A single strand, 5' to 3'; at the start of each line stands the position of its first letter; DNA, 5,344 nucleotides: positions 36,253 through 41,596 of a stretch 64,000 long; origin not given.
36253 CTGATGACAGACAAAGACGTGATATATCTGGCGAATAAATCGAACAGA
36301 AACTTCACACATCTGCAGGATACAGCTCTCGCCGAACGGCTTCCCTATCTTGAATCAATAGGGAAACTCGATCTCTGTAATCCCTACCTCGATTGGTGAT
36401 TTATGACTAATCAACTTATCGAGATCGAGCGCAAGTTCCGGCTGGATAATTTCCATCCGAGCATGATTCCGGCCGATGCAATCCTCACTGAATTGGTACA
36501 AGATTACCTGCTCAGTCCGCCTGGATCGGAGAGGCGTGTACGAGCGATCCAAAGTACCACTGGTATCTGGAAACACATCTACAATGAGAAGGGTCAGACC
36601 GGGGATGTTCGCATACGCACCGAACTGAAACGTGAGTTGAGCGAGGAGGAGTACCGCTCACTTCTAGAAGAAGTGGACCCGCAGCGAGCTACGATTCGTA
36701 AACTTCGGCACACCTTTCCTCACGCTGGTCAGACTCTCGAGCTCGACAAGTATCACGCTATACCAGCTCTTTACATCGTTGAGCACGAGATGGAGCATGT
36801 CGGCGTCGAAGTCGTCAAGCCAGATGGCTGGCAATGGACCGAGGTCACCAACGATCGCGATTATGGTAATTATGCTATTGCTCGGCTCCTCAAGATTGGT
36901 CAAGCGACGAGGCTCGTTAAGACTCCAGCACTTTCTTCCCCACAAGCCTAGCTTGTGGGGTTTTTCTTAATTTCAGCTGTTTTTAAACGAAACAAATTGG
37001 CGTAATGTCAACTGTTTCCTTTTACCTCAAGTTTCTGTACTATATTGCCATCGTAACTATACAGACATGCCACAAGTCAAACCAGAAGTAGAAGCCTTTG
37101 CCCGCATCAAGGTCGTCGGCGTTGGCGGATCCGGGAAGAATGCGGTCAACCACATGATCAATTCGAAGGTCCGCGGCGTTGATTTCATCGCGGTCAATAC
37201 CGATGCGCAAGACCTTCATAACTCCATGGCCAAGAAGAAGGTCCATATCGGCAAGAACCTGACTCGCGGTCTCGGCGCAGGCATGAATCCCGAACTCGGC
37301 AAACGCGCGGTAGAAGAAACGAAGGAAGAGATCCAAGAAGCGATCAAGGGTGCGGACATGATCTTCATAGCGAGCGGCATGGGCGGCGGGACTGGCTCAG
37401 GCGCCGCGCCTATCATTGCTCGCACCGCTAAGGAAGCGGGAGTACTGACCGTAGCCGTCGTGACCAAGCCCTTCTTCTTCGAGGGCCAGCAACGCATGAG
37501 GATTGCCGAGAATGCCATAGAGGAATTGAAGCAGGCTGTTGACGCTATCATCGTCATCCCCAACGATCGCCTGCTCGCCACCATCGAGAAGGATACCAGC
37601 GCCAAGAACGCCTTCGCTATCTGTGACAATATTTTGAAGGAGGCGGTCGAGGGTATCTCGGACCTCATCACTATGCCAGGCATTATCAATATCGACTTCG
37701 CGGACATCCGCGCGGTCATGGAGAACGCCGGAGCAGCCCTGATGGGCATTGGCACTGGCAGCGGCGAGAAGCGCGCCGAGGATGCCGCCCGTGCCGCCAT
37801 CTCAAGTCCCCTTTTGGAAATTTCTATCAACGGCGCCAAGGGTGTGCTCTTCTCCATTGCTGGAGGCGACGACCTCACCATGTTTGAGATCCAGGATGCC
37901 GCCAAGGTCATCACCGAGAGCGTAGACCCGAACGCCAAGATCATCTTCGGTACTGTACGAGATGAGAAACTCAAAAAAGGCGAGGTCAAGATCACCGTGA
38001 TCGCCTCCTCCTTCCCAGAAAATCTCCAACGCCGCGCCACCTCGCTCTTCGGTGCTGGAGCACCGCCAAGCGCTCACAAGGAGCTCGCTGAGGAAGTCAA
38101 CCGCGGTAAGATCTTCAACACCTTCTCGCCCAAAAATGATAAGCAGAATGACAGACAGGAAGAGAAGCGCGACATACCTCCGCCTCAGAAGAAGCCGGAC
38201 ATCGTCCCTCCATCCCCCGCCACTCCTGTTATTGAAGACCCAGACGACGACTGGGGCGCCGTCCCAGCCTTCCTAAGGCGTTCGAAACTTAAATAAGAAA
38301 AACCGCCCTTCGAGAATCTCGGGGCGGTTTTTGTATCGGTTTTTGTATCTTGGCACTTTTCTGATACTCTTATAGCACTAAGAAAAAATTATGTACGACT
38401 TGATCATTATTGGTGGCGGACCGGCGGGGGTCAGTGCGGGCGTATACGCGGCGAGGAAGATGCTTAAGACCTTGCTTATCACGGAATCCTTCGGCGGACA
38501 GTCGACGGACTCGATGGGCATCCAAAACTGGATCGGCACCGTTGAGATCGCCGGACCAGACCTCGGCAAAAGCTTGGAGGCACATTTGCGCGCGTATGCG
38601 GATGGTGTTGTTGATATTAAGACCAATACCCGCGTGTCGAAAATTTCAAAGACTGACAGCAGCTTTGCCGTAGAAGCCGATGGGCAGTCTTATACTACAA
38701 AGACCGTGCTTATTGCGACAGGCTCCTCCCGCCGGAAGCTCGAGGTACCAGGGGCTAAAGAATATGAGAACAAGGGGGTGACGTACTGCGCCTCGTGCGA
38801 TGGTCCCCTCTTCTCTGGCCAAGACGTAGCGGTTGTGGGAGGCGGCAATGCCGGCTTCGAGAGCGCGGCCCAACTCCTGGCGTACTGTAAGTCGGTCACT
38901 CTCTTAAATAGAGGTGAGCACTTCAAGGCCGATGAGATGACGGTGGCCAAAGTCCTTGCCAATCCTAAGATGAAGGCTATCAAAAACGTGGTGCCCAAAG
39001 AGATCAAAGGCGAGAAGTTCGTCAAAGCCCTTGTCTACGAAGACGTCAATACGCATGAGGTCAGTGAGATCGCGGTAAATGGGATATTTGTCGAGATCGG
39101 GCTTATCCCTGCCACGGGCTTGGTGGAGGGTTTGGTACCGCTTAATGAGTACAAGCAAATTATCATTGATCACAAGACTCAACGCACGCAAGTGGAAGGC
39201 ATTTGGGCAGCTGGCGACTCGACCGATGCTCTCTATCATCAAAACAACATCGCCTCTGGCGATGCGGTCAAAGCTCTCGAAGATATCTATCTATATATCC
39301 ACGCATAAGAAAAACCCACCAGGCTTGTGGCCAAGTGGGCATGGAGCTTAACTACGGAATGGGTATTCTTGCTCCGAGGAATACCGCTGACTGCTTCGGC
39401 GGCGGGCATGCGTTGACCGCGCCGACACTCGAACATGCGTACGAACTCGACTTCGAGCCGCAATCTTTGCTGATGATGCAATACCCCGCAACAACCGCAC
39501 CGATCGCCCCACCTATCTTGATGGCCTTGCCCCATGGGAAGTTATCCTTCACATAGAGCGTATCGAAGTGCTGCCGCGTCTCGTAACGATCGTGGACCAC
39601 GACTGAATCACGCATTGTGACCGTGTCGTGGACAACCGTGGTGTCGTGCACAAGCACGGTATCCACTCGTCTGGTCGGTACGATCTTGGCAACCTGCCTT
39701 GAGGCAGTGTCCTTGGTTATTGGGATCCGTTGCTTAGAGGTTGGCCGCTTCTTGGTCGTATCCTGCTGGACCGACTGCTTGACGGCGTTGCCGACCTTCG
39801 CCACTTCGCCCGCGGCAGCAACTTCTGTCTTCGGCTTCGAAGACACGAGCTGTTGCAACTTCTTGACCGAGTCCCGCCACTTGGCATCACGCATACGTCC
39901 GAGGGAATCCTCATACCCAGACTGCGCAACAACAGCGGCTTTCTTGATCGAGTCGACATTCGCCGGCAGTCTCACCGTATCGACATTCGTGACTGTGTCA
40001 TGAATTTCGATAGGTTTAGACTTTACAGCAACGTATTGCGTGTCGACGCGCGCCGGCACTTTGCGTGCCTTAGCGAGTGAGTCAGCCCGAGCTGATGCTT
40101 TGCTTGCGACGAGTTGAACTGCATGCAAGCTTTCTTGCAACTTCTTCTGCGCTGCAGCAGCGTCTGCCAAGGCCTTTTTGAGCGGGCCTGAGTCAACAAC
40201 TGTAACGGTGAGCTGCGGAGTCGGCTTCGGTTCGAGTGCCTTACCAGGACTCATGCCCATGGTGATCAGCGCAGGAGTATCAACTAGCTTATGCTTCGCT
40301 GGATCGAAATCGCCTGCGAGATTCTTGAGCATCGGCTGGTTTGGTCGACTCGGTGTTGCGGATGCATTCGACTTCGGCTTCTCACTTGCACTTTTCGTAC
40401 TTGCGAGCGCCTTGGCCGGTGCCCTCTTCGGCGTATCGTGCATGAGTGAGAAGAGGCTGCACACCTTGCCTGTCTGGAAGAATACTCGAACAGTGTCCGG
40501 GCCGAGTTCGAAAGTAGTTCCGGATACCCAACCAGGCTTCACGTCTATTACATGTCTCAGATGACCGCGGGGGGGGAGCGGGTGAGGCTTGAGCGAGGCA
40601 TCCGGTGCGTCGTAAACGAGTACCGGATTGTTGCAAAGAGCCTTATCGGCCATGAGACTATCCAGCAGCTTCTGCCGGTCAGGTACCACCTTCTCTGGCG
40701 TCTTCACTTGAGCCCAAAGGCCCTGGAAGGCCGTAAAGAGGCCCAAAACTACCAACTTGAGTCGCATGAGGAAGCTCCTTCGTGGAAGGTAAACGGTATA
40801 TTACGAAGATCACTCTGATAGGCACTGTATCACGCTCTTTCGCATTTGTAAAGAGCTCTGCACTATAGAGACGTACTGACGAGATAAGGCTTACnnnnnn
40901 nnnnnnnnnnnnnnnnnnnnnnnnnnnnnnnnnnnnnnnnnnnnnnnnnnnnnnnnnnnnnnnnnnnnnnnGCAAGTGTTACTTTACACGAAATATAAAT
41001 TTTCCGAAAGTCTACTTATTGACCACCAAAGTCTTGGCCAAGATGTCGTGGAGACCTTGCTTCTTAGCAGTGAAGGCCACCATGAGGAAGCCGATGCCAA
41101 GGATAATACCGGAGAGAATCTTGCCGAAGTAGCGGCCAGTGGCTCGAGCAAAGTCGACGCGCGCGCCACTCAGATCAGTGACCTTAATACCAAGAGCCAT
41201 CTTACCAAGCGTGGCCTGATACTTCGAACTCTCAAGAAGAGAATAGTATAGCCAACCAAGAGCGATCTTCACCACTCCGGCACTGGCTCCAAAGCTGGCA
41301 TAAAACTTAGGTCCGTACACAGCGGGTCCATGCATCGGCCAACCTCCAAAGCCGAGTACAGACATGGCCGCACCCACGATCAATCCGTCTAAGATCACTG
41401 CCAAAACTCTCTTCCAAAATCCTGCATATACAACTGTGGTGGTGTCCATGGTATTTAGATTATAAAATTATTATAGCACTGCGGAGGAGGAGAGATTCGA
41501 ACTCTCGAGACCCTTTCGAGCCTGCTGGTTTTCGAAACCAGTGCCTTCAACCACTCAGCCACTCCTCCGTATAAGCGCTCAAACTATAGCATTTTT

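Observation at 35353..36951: An HD-domain dGTPase-family hydrolase and a CYTH (triphosphate-tunnel) protein are inserted as a coupled pair between ftsA and ftsZ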

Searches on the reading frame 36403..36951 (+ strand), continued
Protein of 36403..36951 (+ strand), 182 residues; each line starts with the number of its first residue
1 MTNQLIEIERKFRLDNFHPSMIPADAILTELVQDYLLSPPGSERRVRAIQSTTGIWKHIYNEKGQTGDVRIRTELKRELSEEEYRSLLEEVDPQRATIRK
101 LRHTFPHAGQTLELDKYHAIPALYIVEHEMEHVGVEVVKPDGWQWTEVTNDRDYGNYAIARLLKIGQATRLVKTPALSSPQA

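Call 50: fold_search(model_id=the predicted structure, library=pdb)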
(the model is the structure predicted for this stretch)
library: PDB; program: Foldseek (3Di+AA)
matches with E <= 10: 873; with E <= 0.001: 32
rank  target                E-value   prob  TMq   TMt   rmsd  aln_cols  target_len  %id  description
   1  2fbl_B                3.2e-09  1.00  0.55  0.65   4.9       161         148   27  The crystal structure of the hypothetical protein NE1496 (released 2005-12-20)
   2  2fbl_A                2.2e-08  1.00  0.56  0.68   4.0       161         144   27  The crystal structure of the hypothetical protein NE1496 (released 2005-12-20)
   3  5a5y_A                8.7e-07  1.00  0.54  0.47   5.2       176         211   15  Crystal structure of AtTTM3 in complex with tripolyphosphate and magnesium ion (form A) (released 2015-08-05)
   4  5a67                  1.9e-06  1.00  0.54  0.49   3.7       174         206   15  Crystal structure of AtTTM3 in complex with tripolyphosphate and manganese ion (form B) (released 2015-08-05)
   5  1yem_B                2.2e-06  1.00  0.53  0.57   3.5       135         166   20  Conserved hypothetical protein Pfu-838710-001 from Pyrococcus furiosus (released 2005-01-11)
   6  7nsd                  2.2e-06  1.00  0.59  0.61   4.7       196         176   16  Triphosphate tunnel metalloenzyme from Sulfolobus acidocaldarius in complex with ATP and calcium (released 2021-06-02)
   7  5a68                  2.6e-06  1.00  0.55  0.50   5.0       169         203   15  Crystal structure of the AtTTM3 product complex with two orthophosphates and manganese ions (form B) (released 2015-08-05)
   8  7ns9                  3.4e-06  1.00  0.62  0.63   4.5       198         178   15  Triphosphate tunnel metalloenzyme from Sulfolobus acidocaldarius in complex with triphosphate and calcium (released 2021-06-02)
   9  7nsa                  5.2e-06  1.00  0.59  0.61   4.7       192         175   15  Triphosphate tunnel metalloenzyme from Sulfolobus acidocaldarius in complex with pyrophosphate and calcium (released 2021-06-02)
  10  7nsf                  5.5e-06  1.00  0.66  0.68   3.5       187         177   16  Triphosphate tunnel metalloenzyme from Sulfolobus acidocaldarius in complex with triphosphate and magnesium (released 2021-06-02)
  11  3v85                  7.6e-06  1.00  0.55  0.50   3.9       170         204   15  1.9 Angstrom resolution crystal structure of the protein Q9SIY3 from Arabidopsis thaliana (released 2012-11-07)
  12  1yem_A                1.1e-05  1.00  0.54  0.60   3.5       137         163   20  Conserved hypothetical protein Pfu-838710-001 from Pyrococcus furiosus (released 2005-01-11)
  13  8h92_B                1.4e-05  1.00  0.55  0.51   5.9       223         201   12  Ziziphus jujuba adenylyl cyclase (released 2024-01-03)
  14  7nvr_e                2.0e-05  1.00  0.49  0.53   5.0       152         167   15  Human Mediator with RNA Polymerase II Pre-initiation complex (released 2021-05-05)
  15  8h92_A                2.1e-05  1.00  0.54  0.50   6.5       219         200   12  Ziziphus jujuba adenylyl cyclase (released 2024-01-03)
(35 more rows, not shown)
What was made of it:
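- On CYTH / triphosphate tunnel metalloenzyme superfamily (Pfam PF01928): Foldseek matches at E<=0.001 are CYTH/TTM enzymes (2FBL, AtTTM3, SaTTM, Pfu and PH1012 proteins, class IV cyclases) plus the structurally related Mediator Med18/Med20 subunits (call 50).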

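Call 91: find_encoding_contigs(protein=P0123, flank=5000, max_places=3)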
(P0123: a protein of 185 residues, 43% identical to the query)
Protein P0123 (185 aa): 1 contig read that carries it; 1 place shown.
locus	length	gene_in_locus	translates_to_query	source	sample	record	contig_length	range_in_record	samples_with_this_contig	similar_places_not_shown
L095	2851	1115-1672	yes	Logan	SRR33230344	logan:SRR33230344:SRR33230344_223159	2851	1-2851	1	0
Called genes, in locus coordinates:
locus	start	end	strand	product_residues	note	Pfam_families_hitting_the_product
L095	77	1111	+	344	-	PF01966:HD (weak)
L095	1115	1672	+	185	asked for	-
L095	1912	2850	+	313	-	?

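Call 97: find_encoding_contigs(protein=P0122, flank=6000, max_places=3)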
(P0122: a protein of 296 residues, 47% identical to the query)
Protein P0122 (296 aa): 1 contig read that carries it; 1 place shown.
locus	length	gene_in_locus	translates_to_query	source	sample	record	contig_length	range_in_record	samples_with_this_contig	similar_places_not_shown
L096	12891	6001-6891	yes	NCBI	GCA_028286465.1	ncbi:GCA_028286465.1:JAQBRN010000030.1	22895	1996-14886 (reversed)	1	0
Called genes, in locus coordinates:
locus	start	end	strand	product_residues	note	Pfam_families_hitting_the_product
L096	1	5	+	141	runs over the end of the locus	-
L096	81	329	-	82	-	-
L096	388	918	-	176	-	PF01195:Pept_tRNA_hydro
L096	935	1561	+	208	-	PF10502:Peptidase_S26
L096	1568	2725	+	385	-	PF03129:HGTP_anticodon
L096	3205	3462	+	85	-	-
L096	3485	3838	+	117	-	PF02130:YbeY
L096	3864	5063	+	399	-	PF11104:PilM_2, PF02491:SHS2_FTSA, PF14450:FtsA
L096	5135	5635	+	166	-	-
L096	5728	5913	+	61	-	-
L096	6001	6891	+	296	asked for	-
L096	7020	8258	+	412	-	PF00091:Tubulin, PF12327:FtsZ_C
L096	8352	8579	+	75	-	-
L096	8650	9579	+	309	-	PF00890:FAD_binding_2 (faint), PF01134:GIDA (weak), PF01266:DAO (faint), PF01946:Thi4 (faint), PF07992:Pyr_redox_2, PF12831:FAD_oxidored (weak), PF13738:Pyr_redox_3, PF00070:Pyr_redox (weak), +2 more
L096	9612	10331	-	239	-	-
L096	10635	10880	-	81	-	-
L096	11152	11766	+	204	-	PF00265:TK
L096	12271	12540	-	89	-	-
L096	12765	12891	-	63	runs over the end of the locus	-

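Call 100: search_dna_similar(query=window:36403-36948:+, collection=phages, mode=protein, max_evalue=0.001, max_rows=10)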
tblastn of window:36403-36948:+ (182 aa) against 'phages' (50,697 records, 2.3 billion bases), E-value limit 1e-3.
Records with a match: 1; places in all: 1; records where one place covers at least 80% of the query: 1.
Best place of each record, by identity: <60% 1.
By first word of the organism name: Brevundimonas 1.
By host as written in the record: Brevundimonas pondensis LVF1 1.
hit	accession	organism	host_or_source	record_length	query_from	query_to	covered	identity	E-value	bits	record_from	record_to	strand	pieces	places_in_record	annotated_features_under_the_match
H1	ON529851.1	Brevundimonas phage vB_BpoS-Marchewka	Brevundimonas pondensis LVF1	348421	3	161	87%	29.2%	2e-6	52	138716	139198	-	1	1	inorganic triphosphatase | hypothetical protein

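Call 106: search_protein_families(library=pfam, proteins=[L096:5135-5632:+], max_evalue=0.001)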
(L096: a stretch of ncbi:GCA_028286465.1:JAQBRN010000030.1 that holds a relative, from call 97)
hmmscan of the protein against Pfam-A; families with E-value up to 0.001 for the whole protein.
L096:5135-5632:+ (166 aa): 0 families

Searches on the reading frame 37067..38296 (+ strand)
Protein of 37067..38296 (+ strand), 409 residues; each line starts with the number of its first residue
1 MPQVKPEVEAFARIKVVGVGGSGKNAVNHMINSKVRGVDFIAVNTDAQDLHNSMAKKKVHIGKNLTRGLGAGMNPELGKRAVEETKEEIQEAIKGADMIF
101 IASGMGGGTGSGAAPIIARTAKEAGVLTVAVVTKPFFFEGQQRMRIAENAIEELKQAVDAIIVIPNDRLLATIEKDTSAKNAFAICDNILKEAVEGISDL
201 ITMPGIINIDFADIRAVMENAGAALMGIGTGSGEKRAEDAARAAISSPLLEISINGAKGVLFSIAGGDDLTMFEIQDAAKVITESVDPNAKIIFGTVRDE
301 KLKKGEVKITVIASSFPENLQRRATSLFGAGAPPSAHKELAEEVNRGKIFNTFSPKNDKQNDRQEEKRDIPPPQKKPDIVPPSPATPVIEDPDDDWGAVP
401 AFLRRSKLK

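Call 3: search_protein_families(library=pfam, proteins=[window:37067-38296:+])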
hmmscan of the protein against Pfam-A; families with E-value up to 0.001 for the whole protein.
window:37067-38296:+ (409 aa): 3 families
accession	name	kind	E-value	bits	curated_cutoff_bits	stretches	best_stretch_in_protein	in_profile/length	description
PF00091.31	Tubulin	-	9.5e-50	169.9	33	1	13-172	1-188/190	Tubulin/FtsZ family, GTPase domain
PF12327.13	FtsZ_C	-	4.3e-31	107.5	27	1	222-315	1-93/95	FtsZ family, C-terminal domain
PF13809.12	Tubulin_2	-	0.00012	21.9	27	0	86-120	136-185/356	Tubulin like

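Call 4: search_protein_families(library=ncbifam, proteins=[window:37067-38296:+])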
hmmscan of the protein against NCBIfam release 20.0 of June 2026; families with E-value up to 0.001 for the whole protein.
window:37067-38296:+ (409 aa): 1 family
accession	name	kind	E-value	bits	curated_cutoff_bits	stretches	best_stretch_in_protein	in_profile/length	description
TIGR00065.1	ftsZ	equivalog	1.3e-119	399.7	295.2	1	11-325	17-333/353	cell division protein FtsZ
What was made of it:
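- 37067..38296 (+): ftsZ. TIGR00065 399.7 bits, above the 295.2 cutoff; Pfam Tubulin and FtsZ_C (calls 3, 4).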

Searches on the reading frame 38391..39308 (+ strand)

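Call 3: search_protein_families(library=pfam, proteins=[window:38391-39308:+])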
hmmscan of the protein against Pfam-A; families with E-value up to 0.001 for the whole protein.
window:38391-39308:+ (305 aa): 12 families
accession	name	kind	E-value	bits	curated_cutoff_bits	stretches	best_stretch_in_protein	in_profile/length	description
PF07992.20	Pyr_redox_2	-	1e-43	150.3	26.1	1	2-280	1-279/291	Pyridine nucleotide-disulphide oxidoreductase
PF13738.12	Pyr_redox_3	-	4.9e-29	102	30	1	69-275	90-305/305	Pyridine nucleotide-disulphide oxidoreductase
PF01134.28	GIDA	-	5.8e-11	42.5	22.1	1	3-34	1-32/391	Glucose inhibited division protein A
PF03486.20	HI0933_like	-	8.5e-11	42.2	50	0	64-112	114-164/244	HI0933-like protein Rossmann domain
PF12831.13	FAD_oxidored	-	1.2e-10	41.7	27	1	3-43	1-43/416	FAD dependent oxidoreductase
PF01266.30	DAO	-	8.3e-10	39.1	27.9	0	3-43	1-44/353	FAD dependent oxidoreductase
PF00070.33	Pyr_redox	-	3.3e-09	37.6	22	1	146-212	2-75/82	Pyridine nucleotide-disulphide oxidoreductase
PF00890.30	FAD_binding_2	-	5.8e-09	36.1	20.4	1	3-68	1-66/414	FAD binding domain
PF01946.23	Thi4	-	3.3e-05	23.7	26.2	0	3-36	19-55/235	Thi4 family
PF01494.25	FAD_binding_3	-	0.0001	22.1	22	0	145-178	3-36/349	FAD binding domain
PF13450.12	NAD_binding_8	-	0.00021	22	21.9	0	6-39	1-36/68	NAD(P)-binding Rossmann-like domain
PF05834.18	Lycopene_cycl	-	0.00033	20.3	23.4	0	3-30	1-30/380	Lycopene cyclase protein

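Call 4: search_protein_families(library=ncbifam, proteins=[window:38391-39308:+])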
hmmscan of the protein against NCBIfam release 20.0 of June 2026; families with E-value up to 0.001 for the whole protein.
window:38391-39308:+ (305 aa): 73 families (the best 25 are shown)
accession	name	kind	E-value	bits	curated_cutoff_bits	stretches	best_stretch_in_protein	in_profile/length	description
TIGR03140.1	AhpF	equivalog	1.6e-89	300.8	502.9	1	2-295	213-504/515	alkyl hydroperoxide reductase subunit F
TIGR01292.1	TRX_reduct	equivalog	1.8e-80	269.9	343.45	1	2-302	1-299/300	thioredoxin-disulfide reductase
TIGR03143.1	AhpF_homolog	hypoth_equivalog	6.6e-61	206.5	687.65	1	1-293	4-298/555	putative alkyl hydroperoxide reductase F subunit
NF007614.0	PRK10262.1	equivalog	7.1e-43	146.9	644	1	3-302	8-313/321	thioredoxin-disulfide reductase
TIGR04018.1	Bthiol_YpdA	hypoth_equivalog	7.5e-21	74.3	339.9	1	3-276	1-287/316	YpdA family putative bacillithiol disulfide reductase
TIGR01350.1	lipoamide_DH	equivalog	9.1e-20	70.8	408.8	2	67-281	89-312/461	dihydrolipoyl dehydrogenase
TIGR02053.1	MerA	equivalog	3.9e-17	62.4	454.45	1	93-290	118-319/465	mercury(II) reductase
NF040505.1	ArsO_flavin_mono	equivalog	5e-15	55.8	425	1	74-183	89-200/346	ArsO family NAD(P)H-dependent flavin-containing monooxygenase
NF004776.0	PRK06116.1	equivalog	7.9e-15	54.8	480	1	83-280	112-307/450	glutathione-disulfide reductase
NF004945.0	PRK06292.2-3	equivalog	1.4e-14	53.9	494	1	89-280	116-307/457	dihydrolipoyl dehydrogenase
TIGR01424.1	gluta_reduc_2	equivalog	1e-13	50.7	606.05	1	91-281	119-306/446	glutathione-disulfide reductase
TIGR03385.1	CoA_CoA_reduc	equivalog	4.7e-13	48.7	578.8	1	4-282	2-287/439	CoA-disulfide reductase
NF041682.1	ant_diox_AndAa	equivalog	1.5e-12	47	650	1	68-279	68-280/406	anthranilate 1,2-dioxygenase system ferredoxin--NAD(+) reductase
TIGR00275.1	TIGR00275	subfamily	4.2e-12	45.6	183.8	1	69-112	116-159/401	aminoacetone oxidase family FAD-binding enzyme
NF005883.0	PRK07845.1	equivalog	8.9e-12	44.7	479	1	69-281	104-317/466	NAD(P)H-quinone dehydrogenase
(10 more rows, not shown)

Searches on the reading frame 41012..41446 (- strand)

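Call 106: search_protein_families(library=pfam, proteins=[window:41012-41446:-], max_evalue=0.001)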
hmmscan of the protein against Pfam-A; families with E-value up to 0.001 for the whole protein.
window:41012-41446:- (144 aa): 1 family
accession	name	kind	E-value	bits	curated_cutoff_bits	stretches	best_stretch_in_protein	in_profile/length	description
PF06271.18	RDD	-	5.6e-26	91.9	24.1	1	7-138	1-137/137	RDD family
